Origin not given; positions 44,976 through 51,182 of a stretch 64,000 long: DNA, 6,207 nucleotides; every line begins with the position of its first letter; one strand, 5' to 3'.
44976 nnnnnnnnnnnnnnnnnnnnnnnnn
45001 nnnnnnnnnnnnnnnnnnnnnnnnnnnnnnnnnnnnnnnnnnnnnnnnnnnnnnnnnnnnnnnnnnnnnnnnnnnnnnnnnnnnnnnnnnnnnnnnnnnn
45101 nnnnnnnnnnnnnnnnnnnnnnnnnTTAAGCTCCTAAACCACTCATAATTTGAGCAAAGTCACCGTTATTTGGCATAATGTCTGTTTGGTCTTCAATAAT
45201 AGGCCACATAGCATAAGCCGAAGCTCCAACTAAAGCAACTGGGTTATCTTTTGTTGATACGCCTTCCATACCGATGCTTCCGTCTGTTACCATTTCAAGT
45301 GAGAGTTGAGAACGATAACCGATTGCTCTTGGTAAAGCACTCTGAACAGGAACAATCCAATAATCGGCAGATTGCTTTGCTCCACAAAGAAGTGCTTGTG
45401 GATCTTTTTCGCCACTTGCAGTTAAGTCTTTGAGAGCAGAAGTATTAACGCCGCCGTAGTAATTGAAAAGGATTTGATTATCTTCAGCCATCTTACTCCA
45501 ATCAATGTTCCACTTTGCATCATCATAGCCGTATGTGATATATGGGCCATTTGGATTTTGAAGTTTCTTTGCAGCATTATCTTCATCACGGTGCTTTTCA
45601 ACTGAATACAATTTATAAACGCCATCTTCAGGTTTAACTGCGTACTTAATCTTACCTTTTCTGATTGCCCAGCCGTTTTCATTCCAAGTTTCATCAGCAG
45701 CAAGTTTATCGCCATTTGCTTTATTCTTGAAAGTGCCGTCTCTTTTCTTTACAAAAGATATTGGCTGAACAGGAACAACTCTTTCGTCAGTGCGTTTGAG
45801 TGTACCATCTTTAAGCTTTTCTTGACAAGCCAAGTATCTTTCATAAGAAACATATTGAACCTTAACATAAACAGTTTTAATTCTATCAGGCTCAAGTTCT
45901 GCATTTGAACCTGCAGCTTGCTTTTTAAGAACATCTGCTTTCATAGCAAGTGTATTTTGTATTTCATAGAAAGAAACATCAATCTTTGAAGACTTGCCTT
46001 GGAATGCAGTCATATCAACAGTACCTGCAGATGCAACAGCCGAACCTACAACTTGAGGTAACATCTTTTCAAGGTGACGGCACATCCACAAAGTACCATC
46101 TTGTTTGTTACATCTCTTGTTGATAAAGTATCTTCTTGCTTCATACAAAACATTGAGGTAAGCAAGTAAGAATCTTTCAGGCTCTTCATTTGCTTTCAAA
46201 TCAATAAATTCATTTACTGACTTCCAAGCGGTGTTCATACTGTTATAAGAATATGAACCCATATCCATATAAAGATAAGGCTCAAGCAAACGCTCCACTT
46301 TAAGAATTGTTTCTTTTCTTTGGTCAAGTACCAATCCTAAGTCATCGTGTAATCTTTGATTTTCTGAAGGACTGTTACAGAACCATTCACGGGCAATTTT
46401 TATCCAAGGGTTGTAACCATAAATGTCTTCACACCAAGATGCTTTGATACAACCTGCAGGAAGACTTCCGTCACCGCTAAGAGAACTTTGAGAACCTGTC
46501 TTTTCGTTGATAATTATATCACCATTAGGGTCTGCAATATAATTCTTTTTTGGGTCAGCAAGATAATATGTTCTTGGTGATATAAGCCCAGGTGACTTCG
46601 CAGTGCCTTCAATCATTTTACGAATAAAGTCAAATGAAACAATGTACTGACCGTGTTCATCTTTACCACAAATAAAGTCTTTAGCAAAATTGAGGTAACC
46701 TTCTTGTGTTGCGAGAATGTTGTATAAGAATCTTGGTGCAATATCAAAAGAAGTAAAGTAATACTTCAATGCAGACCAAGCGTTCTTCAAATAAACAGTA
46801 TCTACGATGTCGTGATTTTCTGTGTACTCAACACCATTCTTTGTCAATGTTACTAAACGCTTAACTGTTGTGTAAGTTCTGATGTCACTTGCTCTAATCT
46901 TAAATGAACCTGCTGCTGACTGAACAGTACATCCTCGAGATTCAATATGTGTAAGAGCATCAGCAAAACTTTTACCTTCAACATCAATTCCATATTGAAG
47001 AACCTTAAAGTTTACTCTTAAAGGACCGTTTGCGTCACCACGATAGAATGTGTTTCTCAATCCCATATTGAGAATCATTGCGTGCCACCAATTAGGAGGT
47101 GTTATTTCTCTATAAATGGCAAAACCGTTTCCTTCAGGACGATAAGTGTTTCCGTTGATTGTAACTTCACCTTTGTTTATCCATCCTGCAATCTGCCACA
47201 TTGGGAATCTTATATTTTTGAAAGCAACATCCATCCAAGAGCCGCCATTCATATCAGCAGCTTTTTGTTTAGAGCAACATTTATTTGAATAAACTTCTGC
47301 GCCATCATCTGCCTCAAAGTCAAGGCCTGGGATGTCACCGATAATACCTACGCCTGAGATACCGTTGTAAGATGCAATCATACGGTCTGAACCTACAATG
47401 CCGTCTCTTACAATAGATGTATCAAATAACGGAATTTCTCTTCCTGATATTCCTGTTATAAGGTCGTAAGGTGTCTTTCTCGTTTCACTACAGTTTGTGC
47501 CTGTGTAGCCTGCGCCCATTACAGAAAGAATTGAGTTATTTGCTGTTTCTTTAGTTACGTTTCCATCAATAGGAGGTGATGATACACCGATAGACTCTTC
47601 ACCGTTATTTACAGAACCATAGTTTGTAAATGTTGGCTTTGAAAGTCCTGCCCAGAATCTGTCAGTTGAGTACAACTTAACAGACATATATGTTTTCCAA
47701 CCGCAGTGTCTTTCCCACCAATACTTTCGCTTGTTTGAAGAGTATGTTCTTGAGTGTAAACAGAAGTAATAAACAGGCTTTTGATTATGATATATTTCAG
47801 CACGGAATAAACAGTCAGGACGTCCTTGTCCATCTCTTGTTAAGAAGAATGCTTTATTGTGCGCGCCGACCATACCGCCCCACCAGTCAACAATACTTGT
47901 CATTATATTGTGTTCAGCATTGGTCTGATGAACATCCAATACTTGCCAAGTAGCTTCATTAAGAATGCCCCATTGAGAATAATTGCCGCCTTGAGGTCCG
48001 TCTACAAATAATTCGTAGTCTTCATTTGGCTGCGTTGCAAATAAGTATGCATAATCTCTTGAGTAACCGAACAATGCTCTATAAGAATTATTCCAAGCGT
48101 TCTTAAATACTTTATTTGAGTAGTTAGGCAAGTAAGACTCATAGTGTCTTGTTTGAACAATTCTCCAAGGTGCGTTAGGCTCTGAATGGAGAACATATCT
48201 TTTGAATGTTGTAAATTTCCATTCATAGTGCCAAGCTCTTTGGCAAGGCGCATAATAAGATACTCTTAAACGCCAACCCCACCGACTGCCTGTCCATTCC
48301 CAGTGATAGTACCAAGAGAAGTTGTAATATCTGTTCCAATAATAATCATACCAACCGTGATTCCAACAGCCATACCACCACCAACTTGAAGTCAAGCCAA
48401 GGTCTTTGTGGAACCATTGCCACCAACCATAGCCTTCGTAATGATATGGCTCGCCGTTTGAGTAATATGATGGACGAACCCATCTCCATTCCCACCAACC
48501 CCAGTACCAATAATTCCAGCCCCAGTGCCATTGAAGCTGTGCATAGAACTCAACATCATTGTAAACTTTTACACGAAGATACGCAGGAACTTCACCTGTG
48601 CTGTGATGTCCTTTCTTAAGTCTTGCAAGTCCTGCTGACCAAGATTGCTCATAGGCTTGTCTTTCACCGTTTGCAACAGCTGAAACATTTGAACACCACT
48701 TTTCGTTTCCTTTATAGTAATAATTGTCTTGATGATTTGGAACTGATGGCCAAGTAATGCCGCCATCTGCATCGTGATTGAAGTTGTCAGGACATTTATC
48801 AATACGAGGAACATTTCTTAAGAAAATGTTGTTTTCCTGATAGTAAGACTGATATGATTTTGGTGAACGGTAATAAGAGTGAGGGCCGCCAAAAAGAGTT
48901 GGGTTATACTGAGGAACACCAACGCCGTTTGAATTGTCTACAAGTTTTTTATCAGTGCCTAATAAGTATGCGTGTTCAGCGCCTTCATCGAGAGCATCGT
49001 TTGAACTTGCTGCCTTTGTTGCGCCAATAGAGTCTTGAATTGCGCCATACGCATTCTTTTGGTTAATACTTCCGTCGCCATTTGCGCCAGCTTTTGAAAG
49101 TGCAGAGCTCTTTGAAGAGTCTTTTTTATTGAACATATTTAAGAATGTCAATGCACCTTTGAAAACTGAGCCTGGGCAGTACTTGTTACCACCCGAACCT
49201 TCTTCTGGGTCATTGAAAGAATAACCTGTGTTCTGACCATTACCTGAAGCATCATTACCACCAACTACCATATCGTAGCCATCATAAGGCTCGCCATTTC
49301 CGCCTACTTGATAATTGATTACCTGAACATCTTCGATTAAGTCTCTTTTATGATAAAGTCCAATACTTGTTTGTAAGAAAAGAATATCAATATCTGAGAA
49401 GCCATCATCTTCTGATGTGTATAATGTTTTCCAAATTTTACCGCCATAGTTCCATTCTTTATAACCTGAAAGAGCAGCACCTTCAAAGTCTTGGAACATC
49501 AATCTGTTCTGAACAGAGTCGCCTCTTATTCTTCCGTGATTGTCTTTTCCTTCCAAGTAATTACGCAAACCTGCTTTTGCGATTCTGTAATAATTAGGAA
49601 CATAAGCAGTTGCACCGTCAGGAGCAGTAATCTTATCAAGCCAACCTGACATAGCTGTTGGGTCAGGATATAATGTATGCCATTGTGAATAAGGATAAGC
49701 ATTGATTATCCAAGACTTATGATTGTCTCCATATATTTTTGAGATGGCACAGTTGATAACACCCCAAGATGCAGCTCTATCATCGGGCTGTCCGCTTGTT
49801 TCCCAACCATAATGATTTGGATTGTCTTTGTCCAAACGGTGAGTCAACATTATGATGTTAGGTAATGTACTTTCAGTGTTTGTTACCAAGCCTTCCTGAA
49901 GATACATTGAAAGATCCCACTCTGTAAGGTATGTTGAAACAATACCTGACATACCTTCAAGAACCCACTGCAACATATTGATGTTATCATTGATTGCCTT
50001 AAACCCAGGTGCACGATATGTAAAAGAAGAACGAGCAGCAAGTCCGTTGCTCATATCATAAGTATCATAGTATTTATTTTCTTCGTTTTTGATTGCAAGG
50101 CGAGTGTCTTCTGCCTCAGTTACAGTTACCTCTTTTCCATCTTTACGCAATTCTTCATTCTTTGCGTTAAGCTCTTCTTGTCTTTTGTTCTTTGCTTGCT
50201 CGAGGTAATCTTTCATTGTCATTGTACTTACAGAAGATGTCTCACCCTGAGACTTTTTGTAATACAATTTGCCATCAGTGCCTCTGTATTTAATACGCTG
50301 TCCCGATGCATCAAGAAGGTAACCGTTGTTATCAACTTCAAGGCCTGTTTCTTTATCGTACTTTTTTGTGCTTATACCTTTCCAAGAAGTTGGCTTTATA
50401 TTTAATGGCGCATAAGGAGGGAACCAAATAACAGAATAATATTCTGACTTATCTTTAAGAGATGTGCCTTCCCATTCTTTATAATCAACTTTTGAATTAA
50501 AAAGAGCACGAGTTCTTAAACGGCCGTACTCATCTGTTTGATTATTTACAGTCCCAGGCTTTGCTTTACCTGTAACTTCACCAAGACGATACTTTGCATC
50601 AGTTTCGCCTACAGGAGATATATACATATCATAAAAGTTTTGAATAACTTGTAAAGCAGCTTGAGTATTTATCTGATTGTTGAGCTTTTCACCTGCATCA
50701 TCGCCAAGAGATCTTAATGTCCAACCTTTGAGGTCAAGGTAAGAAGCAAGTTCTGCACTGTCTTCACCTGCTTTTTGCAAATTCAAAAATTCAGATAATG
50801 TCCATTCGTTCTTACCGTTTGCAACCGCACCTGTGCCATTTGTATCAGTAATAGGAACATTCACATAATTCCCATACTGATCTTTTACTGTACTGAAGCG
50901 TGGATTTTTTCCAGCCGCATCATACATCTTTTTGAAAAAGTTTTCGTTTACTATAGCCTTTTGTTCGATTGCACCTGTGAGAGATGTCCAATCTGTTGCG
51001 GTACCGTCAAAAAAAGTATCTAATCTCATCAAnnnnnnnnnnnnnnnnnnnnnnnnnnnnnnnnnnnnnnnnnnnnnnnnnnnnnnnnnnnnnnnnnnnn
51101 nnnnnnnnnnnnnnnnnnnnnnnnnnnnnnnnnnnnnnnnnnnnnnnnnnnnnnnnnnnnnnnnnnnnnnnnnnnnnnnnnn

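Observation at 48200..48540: About 110-aa segment with roughly 22% tryptophan and 18% tyrosine inside the 1968-aa virion protein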

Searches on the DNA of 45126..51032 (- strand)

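Call 6: search_dna_similar(query=window:45126-51032:-, collection=phages, mode=near, max_rows=20)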
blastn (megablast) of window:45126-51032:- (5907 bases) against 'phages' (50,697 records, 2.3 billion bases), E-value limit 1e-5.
No match.
